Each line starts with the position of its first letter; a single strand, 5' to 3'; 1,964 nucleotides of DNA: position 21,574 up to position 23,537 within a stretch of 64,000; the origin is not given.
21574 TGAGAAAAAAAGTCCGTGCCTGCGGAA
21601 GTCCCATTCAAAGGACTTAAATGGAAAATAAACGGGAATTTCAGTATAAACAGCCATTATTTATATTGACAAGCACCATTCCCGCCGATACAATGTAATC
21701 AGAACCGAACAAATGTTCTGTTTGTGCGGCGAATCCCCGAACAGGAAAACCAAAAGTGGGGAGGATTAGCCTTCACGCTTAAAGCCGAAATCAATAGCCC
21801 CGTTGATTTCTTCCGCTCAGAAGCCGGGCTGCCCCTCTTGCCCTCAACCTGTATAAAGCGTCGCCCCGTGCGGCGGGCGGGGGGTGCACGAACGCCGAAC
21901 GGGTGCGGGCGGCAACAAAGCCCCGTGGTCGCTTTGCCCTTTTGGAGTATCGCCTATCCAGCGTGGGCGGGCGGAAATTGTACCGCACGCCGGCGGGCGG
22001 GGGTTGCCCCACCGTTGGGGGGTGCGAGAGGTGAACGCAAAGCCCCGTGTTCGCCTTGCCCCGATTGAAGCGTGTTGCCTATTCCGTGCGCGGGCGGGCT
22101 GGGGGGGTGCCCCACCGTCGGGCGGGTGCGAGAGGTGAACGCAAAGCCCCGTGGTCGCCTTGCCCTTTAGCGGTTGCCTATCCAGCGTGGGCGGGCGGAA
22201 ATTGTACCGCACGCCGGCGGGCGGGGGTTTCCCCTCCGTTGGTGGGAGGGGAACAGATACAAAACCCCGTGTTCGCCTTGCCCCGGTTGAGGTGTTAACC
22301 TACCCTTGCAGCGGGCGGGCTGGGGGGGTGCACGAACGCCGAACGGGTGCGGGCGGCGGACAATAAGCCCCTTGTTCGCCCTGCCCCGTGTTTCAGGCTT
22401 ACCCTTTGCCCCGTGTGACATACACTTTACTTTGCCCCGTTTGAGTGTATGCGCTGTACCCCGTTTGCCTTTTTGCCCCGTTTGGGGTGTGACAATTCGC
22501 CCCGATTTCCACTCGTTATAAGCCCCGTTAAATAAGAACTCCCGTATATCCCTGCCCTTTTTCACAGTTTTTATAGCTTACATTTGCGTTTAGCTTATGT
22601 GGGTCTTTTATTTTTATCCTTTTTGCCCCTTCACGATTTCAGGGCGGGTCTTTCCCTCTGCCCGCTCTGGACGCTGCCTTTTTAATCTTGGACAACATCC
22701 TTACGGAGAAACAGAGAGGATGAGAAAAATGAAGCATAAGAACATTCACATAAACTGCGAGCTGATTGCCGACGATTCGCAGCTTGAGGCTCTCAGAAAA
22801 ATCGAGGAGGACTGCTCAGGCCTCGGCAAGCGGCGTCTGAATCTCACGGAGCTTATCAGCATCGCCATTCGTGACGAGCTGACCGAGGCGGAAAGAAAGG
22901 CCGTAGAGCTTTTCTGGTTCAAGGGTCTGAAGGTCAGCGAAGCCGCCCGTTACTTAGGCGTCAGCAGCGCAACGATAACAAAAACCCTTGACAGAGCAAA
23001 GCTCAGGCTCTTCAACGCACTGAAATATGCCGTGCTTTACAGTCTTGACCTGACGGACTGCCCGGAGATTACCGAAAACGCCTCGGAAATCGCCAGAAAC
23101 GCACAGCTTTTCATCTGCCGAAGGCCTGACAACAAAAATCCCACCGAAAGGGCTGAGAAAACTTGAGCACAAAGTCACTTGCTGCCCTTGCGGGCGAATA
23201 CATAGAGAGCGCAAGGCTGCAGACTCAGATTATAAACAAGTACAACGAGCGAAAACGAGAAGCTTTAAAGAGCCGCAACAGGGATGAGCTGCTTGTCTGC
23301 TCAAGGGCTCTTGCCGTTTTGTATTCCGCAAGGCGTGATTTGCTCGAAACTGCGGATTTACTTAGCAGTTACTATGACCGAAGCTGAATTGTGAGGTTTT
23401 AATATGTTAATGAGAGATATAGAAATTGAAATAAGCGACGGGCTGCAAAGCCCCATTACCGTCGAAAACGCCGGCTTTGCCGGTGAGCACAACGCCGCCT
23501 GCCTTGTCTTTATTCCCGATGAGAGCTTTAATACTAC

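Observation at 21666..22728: Near-consensus promoter drives about 1 kb of ORF-less, repeat-laden leader ahead of the phage regulator operon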

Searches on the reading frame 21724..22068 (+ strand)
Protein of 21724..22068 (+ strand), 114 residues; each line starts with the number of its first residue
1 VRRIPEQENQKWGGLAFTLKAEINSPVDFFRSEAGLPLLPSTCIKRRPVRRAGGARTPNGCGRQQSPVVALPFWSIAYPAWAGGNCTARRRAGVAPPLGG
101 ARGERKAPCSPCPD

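Call 10: search_protein_families(library=phrogs, proteins=[window:21724-22068:+], max_evalue=0.01)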
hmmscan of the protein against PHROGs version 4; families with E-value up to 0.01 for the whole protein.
window:21724-22068:+ (114 aa): 0 families

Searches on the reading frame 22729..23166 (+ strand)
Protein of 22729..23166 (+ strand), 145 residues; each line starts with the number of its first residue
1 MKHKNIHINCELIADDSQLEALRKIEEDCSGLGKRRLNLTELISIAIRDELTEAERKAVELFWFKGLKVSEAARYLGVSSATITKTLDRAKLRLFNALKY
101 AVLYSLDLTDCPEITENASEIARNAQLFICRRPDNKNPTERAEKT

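Call 9: search_protein_families(library=pfam, proteins=[window:22729-23166:+], max_evalue=0.01)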
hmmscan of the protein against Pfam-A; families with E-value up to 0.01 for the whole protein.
window:22729-23166:+ (145 aa): 6 families
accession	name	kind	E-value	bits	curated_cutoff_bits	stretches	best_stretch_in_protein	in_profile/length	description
PF08281.18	Sigma70_r4_2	-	3.4e-08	33.5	25.7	1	49-94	9-54/54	Sigma-70, region 4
PF07638.17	Sigma70_ECF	-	5.2e-06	26.9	21.1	1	49-97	135-182/185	ECF sigma factor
PF04545.22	Sigma70_r4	-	3.4e-05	23.7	24.1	1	49-93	3-47/50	Sigma-70, region 4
PF13384.12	HTH_23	-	0.00049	20.3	24.6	1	59-89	11-40/50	Homeodomain-like domain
PF02001.22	DUF134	-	0.0016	19.4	27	1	50-98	34-82/98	Protein of unknown function DUF134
PF07453.19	NUMOD1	-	0.0071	17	22.8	0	69-87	19-37/37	NUMOD1 domain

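Call 10: search_protein_families(library=phrogs, proteins=[window:22729-23166:+], max_evalue=0.01)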
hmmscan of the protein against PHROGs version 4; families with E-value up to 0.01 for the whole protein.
window:22729-23166:+ (145 aa): 9 families
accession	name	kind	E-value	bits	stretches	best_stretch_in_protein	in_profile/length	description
phrog_1740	-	transcription regulation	2.5e-07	30.6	1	48-101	163-219/567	RNA polymerase sigma factor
phrog_11138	-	unknown function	9.6e-07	30.2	1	35-99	77-140/142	-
phrog_3512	-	transcription regulation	1.2e-05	26.4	1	49-100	64-115/130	sigma factor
phrog_351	-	transcription regulation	0.00043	20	1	49-117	674-745/928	RNA polymerase sigma factor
phrog_11420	-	DNA, RNA and nucleotide metabolism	0.00089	20.4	1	51-91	7-47/82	DNA binding protein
phrog_1190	-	transcription regulation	0.0016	19.2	1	50-100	111-161/167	RNA polymerase sigma factor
phrog_36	-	transcription regulation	0.0019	18.8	1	32-90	122-179/220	transcriptional regulator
phrog_4646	-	integration and excision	0.0051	17.1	1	50-96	6-52/344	transposase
phrog_3218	-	head and packaging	0.0088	16.9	0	49-93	17-60/152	terminase small subunit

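Call 18: find_encoding_contigs(protein=window:22729-23166:+, flank=6000, max_places=10)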
Protein window:22729-23166:+ (145 aa): 23 contigs read that carry it; 10 places shown.
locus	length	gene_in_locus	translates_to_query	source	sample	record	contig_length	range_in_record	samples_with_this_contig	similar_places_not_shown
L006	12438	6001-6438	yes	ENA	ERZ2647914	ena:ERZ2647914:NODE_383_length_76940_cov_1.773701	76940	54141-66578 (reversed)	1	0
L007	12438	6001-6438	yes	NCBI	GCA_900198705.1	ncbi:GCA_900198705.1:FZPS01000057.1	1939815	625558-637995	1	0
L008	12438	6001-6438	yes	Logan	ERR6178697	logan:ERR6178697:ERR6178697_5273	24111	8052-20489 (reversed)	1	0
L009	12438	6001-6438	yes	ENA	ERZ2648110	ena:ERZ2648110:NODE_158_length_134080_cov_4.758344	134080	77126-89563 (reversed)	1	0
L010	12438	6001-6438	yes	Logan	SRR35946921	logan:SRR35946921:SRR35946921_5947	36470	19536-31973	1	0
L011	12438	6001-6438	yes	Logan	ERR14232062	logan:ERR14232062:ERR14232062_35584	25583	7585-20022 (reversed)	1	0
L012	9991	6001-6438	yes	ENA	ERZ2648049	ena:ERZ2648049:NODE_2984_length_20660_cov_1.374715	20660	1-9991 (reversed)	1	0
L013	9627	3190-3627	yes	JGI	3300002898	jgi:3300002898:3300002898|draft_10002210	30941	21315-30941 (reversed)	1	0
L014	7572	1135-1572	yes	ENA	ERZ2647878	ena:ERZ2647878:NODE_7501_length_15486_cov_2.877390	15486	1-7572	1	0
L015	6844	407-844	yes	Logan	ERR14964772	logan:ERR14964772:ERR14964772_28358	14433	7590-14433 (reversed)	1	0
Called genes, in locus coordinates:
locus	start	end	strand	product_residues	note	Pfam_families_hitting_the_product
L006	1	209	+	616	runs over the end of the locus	PF13522:GATase_6, PF13537:GATase_7, PF00733:Asn_synthase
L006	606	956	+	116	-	-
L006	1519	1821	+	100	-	-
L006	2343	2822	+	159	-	-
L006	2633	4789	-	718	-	PF08531:Bac_rhamnosid_N, PF05592:Bac_rhamnosid, PF17389:Bac_rhamnosid6H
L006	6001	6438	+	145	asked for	PF07638:Sigma70_ECF (weak), PF08281:Sigma70_r4_2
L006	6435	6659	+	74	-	-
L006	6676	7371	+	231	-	-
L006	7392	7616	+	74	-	-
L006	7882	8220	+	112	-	-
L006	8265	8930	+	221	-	PF00877:NLPC_P60 (weak), PF00036:EF-hand_1 (faint), PF13405:EF-hand_6 (faint), PF00404:Dockerin_1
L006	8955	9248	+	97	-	-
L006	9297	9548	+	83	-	PF16079:Phage_holin_5_2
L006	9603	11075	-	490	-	PF08279:HTH_11 (faint)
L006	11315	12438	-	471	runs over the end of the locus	PF00512:HisKA, PF02518:HATPase_c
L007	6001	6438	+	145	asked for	PF07638:Sigma70_ECF (weak), PF08281:Sigma70_r4_2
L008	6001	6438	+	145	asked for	PF07638:Sigma70_ECF (weak), PF08281:Sigma70_r4_2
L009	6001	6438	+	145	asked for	PF07638:Sigma70_ECF (weak), PF08281:Sigma70_r4_2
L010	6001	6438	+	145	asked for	PF07638:Sigma70_ECF (weak), PF08281:Sigma70_r4_2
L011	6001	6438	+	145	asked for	PF07638:Sigma70_ECF (weak), PF08281:Sigma70_r4_2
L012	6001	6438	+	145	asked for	PF07638:Sigma70_ECF (weak), PF08281:Sigma70_r4_2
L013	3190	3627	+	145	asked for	PF07638:Sigma70_ECF (weak), PF08281:Sigma70_r4_2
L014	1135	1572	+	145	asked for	PF07638:Sigma70_ECF (weak), PF08281:Sigma70_r4_2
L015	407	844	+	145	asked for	PF07638:Sigma70_ECF (weak), PF08281:Sigma70_r4_2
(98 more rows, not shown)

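Call 22: find_homologous_proteins(query=window:22729-23166:+, max_evalue=0.001)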
Query window:22729-23166:+ (145 aa): 2 proteins with E <= 0.001 among 49 candidates.
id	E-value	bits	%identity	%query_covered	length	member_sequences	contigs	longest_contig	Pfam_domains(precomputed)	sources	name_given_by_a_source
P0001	1.1e-76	273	90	100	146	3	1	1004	PF07638.18,PF08281.19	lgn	-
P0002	4.3e-65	236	85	91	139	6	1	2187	PF08281.19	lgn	-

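Call 23: find_encoding_contigs(protein=P0002, flank=3000)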
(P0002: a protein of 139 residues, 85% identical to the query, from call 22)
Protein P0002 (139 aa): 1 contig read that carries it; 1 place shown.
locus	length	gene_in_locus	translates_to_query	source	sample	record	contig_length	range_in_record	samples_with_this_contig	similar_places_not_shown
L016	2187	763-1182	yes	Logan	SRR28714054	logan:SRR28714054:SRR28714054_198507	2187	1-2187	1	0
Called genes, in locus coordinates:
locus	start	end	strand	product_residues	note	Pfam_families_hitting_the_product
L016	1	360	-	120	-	?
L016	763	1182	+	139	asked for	PF08281:Sigma70_r4_2 (weak)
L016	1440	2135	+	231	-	-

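Call 24: find_encoding_contigs(protein=P0001, flank=3000)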
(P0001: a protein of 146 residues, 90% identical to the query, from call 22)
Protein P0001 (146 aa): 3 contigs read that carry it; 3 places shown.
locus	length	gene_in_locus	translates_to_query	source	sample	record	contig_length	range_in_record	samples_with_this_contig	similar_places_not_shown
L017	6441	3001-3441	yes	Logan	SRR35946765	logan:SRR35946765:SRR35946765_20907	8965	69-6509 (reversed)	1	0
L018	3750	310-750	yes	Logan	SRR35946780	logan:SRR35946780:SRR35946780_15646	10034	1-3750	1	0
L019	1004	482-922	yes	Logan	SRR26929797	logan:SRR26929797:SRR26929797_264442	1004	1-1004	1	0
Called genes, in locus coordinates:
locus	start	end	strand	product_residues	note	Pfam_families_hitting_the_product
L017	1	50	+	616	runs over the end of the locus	PF13522:GATase_6, PF13537:GATase_7, PF00733:Asn_synthase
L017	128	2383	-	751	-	PF08531:Bac_rhamnosid_N, PF05592:Bac_rhamnosid, PF17389:Bac_rhamnosid6H, PF17390:Bac_rhamnosid_C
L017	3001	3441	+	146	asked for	PF07638:Sigma70_ECF (weak), PF08281:Sigma70_r4_2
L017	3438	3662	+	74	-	-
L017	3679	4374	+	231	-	-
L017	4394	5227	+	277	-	-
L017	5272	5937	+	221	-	PF00036:EF-hand_1 (faint), PF00404:Dockerin_1, PF13405:EF-hand_6 (faint)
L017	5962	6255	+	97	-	-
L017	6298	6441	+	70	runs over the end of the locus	?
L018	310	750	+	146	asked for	PF07638:Sigma70_ECF (weak), PF08281:Sigma70_r4_2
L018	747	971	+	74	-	-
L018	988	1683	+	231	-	-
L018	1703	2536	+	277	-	-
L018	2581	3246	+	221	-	PF00036:EF-hand_1 (faint), PF00404:Dockerin_1, PF13405:EF-hand_6 (faint)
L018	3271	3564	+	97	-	-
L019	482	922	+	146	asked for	PF07638:Sigma70_ECF (weak), PF08281:Sigma70_r4_2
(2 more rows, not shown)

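Call 27: find_related_loci(query=window:22729-23166:+, collection=viral_contigs, flank=4000)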
Query window:22729-23166:+ (145 aa) in viral_contigs; peptide patterns used: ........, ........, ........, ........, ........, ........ (x = any residue, [..] = any of these).
11 stretches matched a pattern, but none encodes a relative of the query by tblastn (E <= 1e-3).

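Call 28: find_related_loci(query=window:22729-23166:+, collection=metagenome_contigs, flank=3000)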
Query window:22729-23166:+ (145 aa) in metagenome_contigs; peptide patterns used: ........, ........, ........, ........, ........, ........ (x = any residue, [..] = any of these).
146 stretches matched a pattern; 3 encode a relative of the query (tblastn E <= 1e-3); 2 distinct loci.
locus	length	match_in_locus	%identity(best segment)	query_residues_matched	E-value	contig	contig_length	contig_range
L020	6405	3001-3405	86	1-132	3e-73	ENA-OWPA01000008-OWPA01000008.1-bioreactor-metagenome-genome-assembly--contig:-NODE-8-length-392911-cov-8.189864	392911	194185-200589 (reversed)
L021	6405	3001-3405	86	1-132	3e-73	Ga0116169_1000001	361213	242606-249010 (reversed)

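Call 38: list_cluster_members(proteins=[window:22729-23166:+, window:17308-19158:+, window:23404-24099:+])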
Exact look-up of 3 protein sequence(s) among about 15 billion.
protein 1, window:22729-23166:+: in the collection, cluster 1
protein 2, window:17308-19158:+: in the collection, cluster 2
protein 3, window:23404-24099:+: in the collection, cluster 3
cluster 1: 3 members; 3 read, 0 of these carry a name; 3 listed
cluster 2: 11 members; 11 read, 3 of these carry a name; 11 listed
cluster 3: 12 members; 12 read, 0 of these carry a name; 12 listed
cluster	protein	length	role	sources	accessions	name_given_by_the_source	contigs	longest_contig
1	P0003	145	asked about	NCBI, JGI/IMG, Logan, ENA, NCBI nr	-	-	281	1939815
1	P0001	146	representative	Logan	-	-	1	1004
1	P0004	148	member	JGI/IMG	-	-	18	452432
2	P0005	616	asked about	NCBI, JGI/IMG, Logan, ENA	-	-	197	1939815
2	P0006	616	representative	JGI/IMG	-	asparagine synthase (glutamine-hydrolysing)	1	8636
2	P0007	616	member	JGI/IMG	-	asparagine synthase (glutamine-hydrolysing)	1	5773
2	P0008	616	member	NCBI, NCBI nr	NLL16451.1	MAG: asparagine synthase (glutamine-hydrolyzing) [Clostridiales bacterium] | asparagine synthase (glutamine-hydrolyzing) [Clostridiales bacterium]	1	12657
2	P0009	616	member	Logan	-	-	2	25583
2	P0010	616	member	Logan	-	-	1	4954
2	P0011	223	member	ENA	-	-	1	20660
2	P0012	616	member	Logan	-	-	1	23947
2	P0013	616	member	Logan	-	-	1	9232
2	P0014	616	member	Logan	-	-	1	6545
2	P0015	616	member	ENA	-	-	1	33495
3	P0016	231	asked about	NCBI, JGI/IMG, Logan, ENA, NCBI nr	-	-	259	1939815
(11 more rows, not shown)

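Call 39: find_encoding_contigs(protein=P0004, flank=3000, max_places=10)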
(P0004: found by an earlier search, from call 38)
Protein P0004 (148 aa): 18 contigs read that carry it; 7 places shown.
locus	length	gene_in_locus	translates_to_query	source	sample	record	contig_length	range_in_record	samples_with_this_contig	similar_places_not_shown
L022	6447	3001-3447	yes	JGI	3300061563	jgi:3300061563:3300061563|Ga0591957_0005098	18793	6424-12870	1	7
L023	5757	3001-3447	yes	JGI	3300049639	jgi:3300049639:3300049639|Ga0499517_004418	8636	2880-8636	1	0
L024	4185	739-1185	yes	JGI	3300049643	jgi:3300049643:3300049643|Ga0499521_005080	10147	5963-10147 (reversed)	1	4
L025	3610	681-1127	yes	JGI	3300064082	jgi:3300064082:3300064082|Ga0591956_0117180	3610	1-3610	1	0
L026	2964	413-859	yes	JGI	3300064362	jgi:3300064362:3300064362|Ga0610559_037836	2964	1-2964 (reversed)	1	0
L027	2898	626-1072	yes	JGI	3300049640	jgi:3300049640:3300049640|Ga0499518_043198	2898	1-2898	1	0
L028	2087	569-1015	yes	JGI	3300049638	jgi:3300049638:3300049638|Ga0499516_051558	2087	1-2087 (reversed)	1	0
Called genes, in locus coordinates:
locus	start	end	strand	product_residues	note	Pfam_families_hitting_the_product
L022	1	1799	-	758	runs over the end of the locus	PF08531:Bac_rhamnosid_N, PF05592:Bac_rhamnosid, PF17389:Bac_rhamnosid6H, PF17390:Bac_rhamnosid_C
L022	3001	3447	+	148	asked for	PF07638:Sigma70_ECF (weak), PF08281:Sigma70_r4_2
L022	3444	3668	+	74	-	-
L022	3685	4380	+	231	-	-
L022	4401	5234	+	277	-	-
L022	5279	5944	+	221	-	PF00877:NLPC_P60 (weak), PF00036:EF-hand_1 (faint), PF13405:EF-hand_6 (faint), PF00404:Dockerin_1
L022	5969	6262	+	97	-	-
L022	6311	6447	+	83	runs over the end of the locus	PF16079:Phage_holin_5_2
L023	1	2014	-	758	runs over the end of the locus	PF08531:Bac_rhamnosid_N, PF05592:Bac_rhamnosid, PF17389:Bac_rhamnosid6H, PF17390:Bac_rhamnosid_C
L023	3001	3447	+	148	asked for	PF07638:Sigma70_ECF (weak), PF08281:Sigma70_r4_2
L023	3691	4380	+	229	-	-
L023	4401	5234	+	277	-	-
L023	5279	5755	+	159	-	?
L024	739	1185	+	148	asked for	PF07638:Sigma70_ECF (weak), PF08281:Sigma70_r4_2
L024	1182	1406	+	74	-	-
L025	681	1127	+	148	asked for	PF07638:Sigma70_ECF (weak), PF08281:Sigma70_r4_2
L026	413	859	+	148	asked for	PF07638:Sigma70_ECF (weak), PF08281:Sigma70_r4_2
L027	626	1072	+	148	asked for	PF07638:Sigma70_ECF (weak), PF08281:Sigma70_r4_2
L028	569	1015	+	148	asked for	PF07638:Sigma70_ECF (weak), PF08281:Sigma70_r4_2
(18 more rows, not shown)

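Call 46: search_solved_structures(query=window:22729-23166:+, max_evalue=1)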
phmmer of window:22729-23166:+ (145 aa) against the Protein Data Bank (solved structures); distinct sequences matched with E-value up to 1: 6.
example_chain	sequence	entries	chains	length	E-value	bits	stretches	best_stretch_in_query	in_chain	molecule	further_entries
2lvs_A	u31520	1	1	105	0.11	15.8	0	50-94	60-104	Putative uncharacterized protein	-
1rp3_A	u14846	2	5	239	0.15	15.3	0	38-94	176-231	RNA polymerase sigma factor SIGMA-28 (FliA) | RNA polymerase sigma factor FliA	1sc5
6pfj_A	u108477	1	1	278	0.16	15.2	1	39-94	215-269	RNA polymerase sigma factor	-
6pfv_A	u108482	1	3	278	0.16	15.2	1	39-94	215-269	RNA polymerase sigma factor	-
1qap_A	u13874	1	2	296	0.26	14.5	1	54-104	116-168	QUINOLINIC ACID PHOSPHORIBOSYLTRANSFERASE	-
4nqw_A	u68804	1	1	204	0.28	14.4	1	33-97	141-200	ECF RNA polymerase sigma factor SigK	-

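Call 48: search_protein_families(library=ncbifam, proteins=[window:22729-23166:+], max_evalue=0.1)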
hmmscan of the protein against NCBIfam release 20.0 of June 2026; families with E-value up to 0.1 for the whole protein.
window:22729-23166:+ (145 aa): 39 families (the best 25 are shown)
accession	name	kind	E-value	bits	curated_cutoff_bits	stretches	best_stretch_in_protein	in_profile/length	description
TIGR02999.1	Sig-70_X6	subfamily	2.7e-07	30.7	126.15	1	51-98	135-182/183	ECF-type sigma factor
TIGR02937.1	sigma70-ECF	superfamily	3e-07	30.2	42.9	1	40-94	108-161/165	sigma-70 family RNA polymerase sigma factor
TIGR02985.1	Sig70_bacteroi1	subfamily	7.9e-05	22.9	126.4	1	37-94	102-158/162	RNA polymerase sigma-70 factor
TIGR02983.1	SigE-fam_strep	subfamily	9.3e-05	22.4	141.55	1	45-98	106-158/162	SigE family RNA polymerase sigma factor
NF004113.0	PRK05602.1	equivalog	0.00017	21.3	208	1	45-99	149-202/211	RNA polymerase sigma factor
NF007225.0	PRK09643.1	equivalog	0.00025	20.8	190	1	50-100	134-184/204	RNA polymerase sigma factor SigM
NF009172.0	PRK12519.1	subfamily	0.00027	20.5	222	1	49-100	140-191/194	RNA polymerase sigma factor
NF005644.0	PRK07408.1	subfamily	0.0003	20.5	261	1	50-99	205-254/258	RNA polymerase sigma factor SigF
TIGR02989.1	Sig-70_gvs1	subfamily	0.00045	20.2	124.55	1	49-94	109-154/158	RNA polymerase sigma-70 factor, Rhodopirellula/Verrucomicrobium family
NF007228.0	PRK09646.1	subfamily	0.00054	19.7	226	1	49-98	141-190/194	ECF RNA polymerase sigma factor SigK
TIGR02959.1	SigZ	equivalog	0.00055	19.8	168.65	1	39-107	90-157/170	RNA polymerase sigma factor SigZ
TIGR02954.1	Sig70_famx3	hypoth_equivalog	0.00075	19.3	188.5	1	47-99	117-168/170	RNA polymerase sigma-70 factor, TIGR02954 family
TIGR02950.1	SigM_subfam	subfamily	0.0012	18.7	147.95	1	47-95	108-155/159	RNA polymerase sigma factor, SigM family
NF004572.0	PRK05911.1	equivalog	0.0012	18.3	378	1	40-98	193-253/257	RNA polymerase sigma factor sigma-28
TIGR01764.1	excise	domain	0.0015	18.9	28.8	1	69-93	4-28/49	excisionase family DNA-binding protein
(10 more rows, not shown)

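Call 79: search_protein_families(library=padloc, proteins=[window:22729-23166:+], max_evalue=0.01)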
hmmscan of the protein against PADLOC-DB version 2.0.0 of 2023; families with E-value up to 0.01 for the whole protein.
window:22729-23166:+ (145 aa): 2 families
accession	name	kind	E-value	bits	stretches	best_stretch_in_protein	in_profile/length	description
PDLC01851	CARF3--CARF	-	0.001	16.5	1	47-92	206-250/279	-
PDLC01268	CasR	-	0.0066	14.4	1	38-88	110-159/179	"CAS-I,CAS-II,CAS-III,CAS-IV,CAS-V,CAS-VI; associated_signaling"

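Call 88: predict_structure(alignment_id=A4)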
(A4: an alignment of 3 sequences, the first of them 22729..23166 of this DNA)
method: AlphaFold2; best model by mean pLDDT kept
length: 145 residues; sequences in the alignment: 3
mean_pLDDT: 57.8   pTM: 0.45
mean pLDDT of the five models: 57.8, 55.6, 55.3, 53.9, 51.5
residues with pLDDT >= 90: 0; 70-90: 38; 50-70: 57; < 50: 50
segments of 3 or more residues with pLDDT < 50: 1-13, 28-30, 112-122, 124-145
pLDDT, mean of each block of 10 residues (from residue 1): 27 49 54 55 66 74 72 83 79 69 62 47 45 38 38
secondary structure, 60 per line:
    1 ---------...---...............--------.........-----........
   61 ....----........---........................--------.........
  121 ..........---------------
elements in order: H16-30 H39-47 H53-64 H69-76 H80-103 H112-130

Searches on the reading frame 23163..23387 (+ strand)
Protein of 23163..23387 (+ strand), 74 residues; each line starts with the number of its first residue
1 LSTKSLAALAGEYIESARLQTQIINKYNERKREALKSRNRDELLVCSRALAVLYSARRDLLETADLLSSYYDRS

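Call 9: search_protein_families(library=pfam, proteins=[window:23163-23387:+], max_evalue=0.01)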
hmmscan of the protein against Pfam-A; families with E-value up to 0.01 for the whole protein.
window:23163-23387:+ (74 aa): 0 families

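Call 10: search_protein_families(library=phrogs, proteins=[window:23163-23387:+], max_evalue=0.01)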
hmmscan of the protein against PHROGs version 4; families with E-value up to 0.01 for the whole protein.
window:23163-23387:+ (74 aa): 0 families

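Call 47: search_solved_structures(query=window:23163-23387:+, max_evalue=10)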
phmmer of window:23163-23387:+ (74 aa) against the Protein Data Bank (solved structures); distinct sequences matched with E-value up to 10: 3.
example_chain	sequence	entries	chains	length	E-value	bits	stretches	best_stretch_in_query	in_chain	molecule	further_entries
4u7b_A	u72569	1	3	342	1.3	12.7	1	10-64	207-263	Mariner Mos1 transposase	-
2f7t_A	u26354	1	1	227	2.2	11.9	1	10-64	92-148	Mos1 transposase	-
4mda_A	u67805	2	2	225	2.3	11.9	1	10-64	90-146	Mariner Mos1 transposase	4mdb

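Call 48: search_protein_families(library=ncbifam, proteins=[window:23163-23387:+], max_evalue=0.1)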
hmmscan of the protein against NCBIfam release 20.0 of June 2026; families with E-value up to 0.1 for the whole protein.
window:23163-23387:+ (74 aa): 0 families

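Call 79: search_protein_families(library=padloc, proteins=[window:23163-23387:+], max_evalue=0.01)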
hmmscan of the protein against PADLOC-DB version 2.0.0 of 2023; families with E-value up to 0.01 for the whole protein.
window:23163-23387:+ (74 aa): 0 families

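Call 90: predict_structure(protein=window:23163-23387:+)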
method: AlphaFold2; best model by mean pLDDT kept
length: 74 residues; sequences in the alignment: 1
mean_pLDDT: 94.0   pTM: 0.77
mean pLDDT of the five models: 94.0, 93.7, 91.4, 86.1, 85.2
residues with pLDDT >= 90: 64; 70-90: 6; 50-70: 3; < 50: 1
segments of 3 or more residues with pLDDT < 50: none
pLDDT, mean of each block of 10 residues (from residue 1): 76 98 98 98 98 98 95 81
secondary structure, 60 per line:
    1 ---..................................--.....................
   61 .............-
elements in order: H4-37 H40-73
